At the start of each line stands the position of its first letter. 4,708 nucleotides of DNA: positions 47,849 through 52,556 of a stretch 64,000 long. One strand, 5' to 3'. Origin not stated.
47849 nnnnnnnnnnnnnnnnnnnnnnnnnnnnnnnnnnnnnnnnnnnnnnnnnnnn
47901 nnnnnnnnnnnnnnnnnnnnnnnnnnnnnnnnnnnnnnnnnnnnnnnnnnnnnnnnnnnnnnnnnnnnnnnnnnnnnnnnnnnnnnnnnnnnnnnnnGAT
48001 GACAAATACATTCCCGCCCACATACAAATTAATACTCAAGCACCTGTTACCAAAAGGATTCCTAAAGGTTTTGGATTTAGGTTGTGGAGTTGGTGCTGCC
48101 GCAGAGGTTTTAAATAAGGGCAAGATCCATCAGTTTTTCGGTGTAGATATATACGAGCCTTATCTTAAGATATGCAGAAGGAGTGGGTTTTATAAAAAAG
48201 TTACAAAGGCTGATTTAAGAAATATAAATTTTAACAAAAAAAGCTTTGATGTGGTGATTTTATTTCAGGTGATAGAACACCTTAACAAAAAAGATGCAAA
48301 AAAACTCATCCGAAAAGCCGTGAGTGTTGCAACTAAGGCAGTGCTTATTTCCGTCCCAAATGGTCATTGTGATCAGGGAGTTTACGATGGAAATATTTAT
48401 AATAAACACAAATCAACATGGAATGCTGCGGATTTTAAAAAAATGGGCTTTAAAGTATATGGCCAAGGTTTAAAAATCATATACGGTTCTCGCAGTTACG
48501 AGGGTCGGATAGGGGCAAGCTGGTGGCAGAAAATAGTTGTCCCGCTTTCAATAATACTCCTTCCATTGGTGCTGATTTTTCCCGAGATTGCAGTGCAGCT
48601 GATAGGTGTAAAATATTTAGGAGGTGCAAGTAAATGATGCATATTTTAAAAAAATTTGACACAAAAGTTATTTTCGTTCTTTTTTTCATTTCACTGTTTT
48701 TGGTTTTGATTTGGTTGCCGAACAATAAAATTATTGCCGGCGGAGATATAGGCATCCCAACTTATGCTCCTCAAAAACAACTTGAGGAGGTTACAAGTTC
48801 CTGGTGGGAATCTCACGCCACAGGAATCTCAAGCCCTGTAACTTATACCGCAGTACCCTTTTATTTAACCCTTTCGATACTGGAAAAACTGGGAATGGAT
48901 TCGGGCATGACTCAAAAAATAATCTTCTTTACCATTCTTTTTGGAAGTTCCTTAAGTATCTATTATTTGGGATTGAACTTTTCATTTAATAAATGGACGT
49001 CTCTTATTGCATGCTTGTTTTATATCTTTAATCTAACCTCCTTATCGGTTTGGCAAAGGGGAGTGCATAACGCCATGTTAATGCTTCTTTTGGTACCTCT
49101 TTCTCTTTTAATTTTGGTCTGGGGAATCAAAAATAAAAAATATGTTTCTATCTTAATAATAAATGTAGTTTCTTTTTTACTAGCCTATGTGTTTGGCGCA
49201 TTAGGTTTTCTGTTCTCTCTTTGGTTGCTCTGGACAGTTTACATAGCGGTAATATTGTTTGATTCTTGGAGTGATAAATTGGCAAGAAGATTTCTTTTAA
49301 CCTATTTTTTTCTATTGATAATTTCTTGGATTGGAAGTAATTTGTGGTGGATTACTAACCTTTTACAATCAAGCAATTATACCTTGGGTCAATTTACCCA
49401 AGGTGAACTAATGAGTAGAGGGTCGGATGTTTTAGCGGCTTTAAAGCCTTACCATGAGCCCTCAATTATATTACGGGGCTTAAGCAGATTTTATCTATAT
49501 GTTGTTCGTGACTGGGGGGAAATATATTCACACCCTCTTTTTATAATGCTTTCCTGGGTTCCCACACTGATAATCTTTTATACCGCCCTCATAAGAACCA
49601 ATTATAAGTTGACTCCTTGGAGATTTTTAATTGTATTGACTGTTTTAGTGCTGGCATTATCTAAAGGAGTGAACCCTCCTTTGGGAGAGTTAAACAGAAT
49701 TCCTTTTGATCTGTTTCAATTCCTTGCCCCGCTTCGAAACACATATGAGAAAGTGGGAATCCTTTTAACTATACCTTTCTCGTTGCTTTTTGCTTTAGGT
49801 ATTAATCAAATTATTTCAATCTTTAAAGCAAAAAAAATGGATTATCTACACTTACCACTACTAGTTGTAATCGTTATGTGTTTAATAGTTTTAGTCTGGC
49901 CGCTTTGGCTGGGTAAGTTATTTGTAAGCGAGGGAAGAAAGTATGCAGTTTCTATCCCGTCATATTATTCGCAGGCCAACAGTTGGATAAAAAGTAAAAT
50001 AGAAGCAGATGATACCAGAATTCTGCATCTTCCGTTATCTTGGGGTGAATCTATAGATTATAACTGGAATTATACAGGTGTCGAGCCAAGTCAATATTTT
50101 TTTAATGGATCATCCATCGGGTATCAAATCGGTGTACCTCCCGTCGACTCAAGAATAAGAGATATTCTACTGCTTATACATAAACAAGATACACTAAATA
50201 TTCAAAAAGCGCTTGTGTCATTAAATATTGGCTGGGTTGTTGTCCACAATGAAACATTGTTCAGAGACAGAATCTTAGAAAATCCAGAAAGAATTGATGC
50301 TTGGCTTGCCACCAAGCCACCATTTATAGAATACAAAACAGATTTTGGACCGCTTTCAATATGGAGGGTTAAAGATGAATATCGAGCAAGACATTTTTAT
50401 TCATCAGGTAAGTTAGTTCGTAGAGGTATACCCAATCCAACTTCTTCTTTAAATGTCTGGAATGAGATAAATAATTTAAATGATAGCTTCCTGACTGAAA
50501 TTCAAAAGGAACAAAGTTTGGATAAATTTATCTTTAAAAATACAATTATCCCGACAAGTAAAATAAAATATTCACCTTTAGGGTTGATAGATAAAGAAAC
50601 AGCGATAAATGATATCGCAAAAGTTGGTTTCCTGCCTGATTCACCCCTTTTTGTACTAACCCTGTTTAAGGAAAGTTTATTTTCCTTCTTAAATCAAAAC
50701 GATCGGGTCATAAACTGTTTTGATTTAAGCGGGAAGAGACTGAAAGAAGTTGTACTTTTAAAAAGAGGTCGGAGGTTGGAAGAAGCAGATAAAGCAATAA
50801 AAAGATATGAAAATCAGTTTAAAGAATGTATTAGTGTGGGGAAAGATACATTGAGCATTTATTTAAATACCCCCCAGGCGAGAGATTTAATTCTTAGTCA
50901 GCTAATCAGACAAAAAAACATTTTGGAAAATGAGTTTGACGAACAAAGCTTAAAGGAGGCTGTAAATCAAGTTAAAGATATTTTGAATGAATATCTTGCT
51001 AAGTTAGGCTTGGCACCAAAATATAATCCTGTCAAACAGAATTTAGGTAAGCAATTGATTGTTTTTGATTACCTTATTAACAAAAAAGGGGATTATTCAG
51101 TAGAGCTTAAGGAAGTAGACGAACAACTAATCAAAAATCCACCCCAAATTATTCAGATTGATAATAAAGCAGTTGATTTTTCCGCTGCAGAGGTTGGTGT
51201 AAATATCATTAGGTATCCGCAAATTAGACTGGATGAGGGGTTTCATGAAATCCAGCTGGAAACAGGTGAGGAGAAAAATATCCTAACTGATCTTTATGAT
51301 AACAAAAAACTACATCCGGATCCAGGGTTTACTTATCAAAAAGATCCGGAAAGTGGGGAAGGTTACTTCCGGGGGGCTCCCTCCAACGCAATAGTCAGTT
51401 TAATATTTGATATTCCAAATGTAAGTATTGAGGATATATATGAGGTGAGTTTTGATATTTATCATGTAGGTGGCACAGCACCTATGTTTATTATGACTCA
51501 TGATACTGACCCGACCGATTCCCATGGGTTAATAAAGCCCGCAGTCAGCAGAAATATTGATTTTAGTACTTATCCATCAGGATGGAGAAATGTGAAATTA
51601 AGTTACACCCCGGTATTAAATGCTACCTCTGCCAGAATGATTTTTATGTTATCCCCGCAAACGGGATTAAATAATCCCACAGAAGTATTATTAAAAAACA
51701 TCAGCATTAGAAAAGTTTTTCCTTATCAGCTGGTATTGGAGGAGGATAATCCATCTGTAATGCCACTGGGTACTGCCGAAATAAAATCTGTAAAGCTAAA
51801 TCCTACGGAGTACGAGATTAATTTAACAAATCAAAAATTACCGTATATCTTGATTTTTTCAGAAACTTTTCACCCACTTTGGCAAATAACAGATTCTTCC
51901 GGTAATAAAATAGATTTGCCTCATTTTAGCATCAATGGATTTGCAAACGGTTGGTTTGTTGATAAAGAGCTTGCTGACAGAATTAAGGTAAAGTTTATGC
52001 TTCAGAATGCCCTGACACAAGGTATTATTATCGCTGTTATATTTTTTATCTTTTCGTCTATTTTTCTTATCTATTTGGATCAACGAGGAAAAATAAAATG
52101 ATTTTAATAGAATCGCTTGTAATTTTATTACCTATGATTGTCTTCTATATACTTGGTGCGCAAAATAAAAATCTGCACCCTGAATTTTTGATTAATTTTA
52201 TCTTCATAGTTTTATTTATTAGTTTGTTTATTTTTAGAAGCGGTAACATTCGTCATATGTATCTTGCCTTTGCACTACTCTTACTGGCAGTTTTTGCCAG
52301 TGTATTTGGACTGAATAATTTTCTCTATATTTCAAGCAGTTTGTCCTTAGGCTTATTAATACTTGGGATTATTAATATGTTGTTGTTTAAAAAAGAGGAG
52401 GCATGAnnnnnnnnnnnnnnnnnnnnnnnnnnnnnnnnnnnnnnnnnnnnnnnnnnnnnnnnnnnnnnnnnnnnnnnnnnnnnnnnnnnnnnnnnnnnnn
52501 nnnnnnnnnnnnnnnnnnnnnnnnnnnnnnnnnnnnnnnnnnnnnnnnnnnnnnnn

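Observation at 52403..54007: GT2-TM-methyltransferase fusion plus six further SAM methyltransferases: heavily methylated glycan or methyl capping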

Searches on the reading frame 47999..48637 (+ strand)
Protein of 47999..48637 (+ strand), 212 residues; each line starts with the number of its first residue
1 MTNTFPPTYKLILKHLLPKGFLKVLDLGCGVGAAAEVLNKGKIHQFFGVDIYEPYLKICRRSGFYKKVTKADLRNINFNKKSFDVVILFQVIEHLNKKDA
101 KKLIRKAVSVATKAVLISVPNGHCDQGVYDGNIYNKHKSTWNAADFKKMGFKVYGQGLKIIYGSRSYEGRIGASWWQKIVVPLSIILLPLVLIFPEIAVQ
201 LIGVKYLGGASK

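Call 6: search_protein_families(library=pfam, proteins=[window:47999-48637:+], max_evalue=0.001)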
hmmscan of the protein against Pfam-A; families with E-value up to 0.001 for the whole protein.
window:47999-48637:+ (212 aa): 8 families
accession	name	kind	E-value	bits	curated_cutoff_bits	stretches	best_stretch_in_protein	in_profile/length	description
PF08241.18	Methyltransf_11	-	9.3e-15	55.5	21.2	1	25-110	1-86/95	Methyltransferase domain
PF13649.12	Methyltransf_25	-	1.4e-14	55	27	1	24-110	1-92/97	Methyltransferase domain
PF13489.12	Methyltransf_23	-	5e-10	39.8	27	1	19-142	21-146/164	Methyltransferase domain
PF07021.18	MetW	-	5.6e-10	39.6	21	1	13-121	7-111/193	Methionine biosynthesis protein MetW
PF08242.18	Methyltransf_12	-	9.7e-10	39.5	30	1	25-110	1-91/98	Methyltransferase domain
PF13847.12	Methyltransf_31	-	7.8e-09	35.8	27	1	22-119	5-109/145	Methyltransferase domain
PF03291.22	mRNA_G-N7_MeTrfase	-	0.00015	21.4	26.6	1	22-79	63-118/315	mRNA (guanine-N(7))-methyltransferase domain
PF05175.20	MTS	-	0.0008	19.5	23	0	10-108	21-127/170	Methyltransferase small domain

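Call 15: search_protein_families(library=ncbifam, proteins=[window:47999-48637:+], max_evalue=0.001)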
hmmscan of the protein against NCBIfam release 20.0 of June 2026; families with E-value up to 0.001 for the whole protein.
window:47999-48637:+ (212 aa): 13 families
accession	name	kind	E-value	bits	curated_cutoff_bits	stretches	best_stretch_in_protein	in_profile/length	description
TIGR02081.1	metW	equivalog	2.2e-11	43.7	189.5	1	23-121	16-111/194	methionine biosynthesis protein MetW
NF041255.1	mycofact_MftM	equivalog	7.9e-10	38.5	200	1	23-121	142-243/289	mycofactocin oligosaccharide methyltransferase MftM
TIGR01983.1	UbiG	equivalog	6.7e-09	35.4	102.95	1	22-111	51-143/228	bifunctional 2-polyprenyl-6-hydroxyphenol methylase/3-demethylubiquinol 3-O-methyltransferase UbiG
NF045667.1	MTase_DVU1556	equivalog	1.3e-08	34.5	155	1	23-87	25-89/213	DVU_1556 family methyltransferase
TIGR02072.1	BioC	equivalog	4.7e-08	33.1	184.95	1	22-93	36-108/244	malonyl-ACP O-methyltransferase BioC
TIGR04074.1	bacter_Hen1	equivalog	1.1e-07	30.7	340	1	11-152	273-430/462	3' terminal RNA ribose 2'-O-methyltransferase Hen1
TIGR02021.1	BchM-ChlM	equivalog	7.9e-07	28.7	158.9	1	17-119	52-155/218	magnesium protoporphyrin IX methyltransferase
NF004851.0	PRK06202.1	equivalog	5.3e-06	26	243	1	19-117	59-164/237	hypothetical protein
NF043040.1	corrin_prot_MT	hypoth_equivalog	8.2e-05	22.1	180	1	22-109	43-137/216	corrinoid protein-associated methyltransferase CpaM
NF008686.0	PRK11705.1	equivalog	0.00026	20.2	400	1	10-106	157-252/383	cyclopropane fatty acyl phospholipid synthase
NF000466.2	16S_rRNA_Rmt_gen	equivalog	0.00065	19.1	250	1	23-120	110-210/254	Rmt family 16S rRNA (guanine(1405)-N(7))-methyltransferase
NF007610.0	PRK10258.1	equivalog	0.00066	19.1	342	1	12-87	34-108/251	malonyl-ACP O-methyltransferase BioC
TIGR00740.1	TIGR00740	equivalog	0.00068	19.4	193.3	1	23-116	56-157/239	carboxy-S-adenosyl-L-methionine synthase CmoA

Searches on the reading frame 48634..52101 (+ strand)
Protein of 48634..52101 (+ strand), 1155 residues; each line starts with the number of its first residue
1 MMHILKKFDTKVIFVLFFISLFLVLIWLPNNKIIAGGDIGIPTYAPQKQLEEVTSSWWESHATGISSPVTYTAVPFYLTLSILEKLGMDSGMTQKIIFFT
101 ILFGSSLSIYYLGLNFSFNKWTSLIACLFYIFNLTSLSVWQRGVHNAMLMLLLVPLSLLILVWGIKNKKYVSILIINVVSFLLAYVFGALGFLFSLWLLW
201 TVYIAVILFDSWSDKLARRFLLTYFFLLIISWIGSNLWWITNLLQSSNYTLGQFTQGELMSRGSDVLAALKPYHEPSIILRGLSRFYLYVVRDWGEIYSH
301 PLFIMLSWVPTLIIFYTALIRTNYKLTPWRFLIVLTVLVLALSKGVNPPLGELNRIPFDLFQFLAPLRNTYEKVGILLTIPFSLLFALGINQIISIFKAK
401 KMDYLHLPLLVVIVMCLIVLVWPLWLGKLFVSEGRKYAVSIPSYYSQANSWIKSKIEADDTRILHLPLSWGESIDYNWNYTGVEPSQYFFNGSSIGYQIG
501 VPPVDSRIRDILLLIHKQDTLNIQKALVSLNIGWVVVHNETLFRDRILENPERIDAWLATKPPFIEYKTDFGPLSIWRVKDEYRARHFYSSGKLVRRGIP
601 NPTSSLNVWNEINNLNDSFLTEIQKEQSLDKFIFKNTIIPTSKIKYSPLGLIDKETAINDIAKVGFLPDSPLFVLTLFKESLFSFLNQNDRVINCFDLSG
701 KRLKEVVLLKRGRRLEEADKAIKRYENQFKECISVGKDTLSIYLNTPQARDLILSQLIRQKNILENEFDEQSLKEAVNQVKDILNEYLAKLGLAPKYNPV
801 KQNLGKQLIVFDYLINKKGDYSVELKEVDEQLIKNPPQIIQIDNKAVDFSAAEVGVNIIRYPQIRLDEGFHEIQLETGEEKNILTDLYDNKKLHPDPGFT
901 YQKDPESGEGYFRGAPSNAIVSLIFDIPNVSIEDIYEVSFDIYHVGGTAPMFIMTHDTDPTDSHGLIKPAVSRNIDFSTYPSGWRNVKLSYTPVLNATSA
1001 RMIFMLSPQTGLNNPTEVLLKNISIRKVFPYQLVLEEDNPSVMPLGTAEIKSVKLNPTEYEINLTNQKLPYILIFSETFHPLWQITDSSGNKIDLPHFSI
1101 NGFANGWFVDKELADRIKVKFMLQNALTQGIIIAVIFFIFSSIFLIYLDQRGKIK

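Call 6: search_protein_families(library=pfam, proteins=[window:48634-52101:+], max_evalue=0.001)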
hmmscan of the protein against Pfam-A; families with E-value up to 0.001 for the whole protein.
window:48634-52101:+ (1155 aa): 0 families

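Call 15: search_protein_families(library=ncbifam, proteins=[window:48634-52101:+], max_evalue=0.001)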
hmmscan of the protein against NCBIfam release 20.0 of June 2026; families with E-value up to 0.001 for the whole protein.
window:48634-52101:+ (1155 aa): 0 families

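Call 32: search_protein_families(library=pfam, proteins=[window:48634-52101:+], max_evalue=5)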
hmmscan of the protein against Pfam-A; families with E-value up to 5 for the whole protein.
window:48634-52101:+ (1155 aa): 1 family
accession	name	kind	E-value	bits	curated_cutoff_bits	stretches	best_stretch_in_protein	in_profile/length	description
PF18915.5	DUF5667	-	0.0027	18.5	27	1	666-735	2-73/99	Domain of unknown function (DUF5667)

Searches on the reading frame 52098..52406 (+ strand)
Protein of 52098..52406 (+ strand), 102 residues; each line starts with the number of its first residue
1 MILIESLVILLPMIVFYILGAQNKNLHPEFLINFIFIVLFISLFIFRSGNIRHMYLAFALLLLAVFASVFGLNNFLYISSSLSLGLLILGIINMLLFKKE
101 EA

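Call 32: search_protein_families(library=pfam, proteins=[window:52098-52406:+], max_evalue=5)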
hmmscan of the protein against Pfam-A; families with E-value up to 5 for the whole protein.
window:52098-52406:+ (102 aa): 1 family
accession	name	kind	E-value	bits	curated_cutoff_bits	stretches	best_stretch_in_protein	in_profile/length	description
PF20040.4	DUF6442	-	2.5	8.8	25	1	34-97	32-93/102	Family of unknown function (DUF6442)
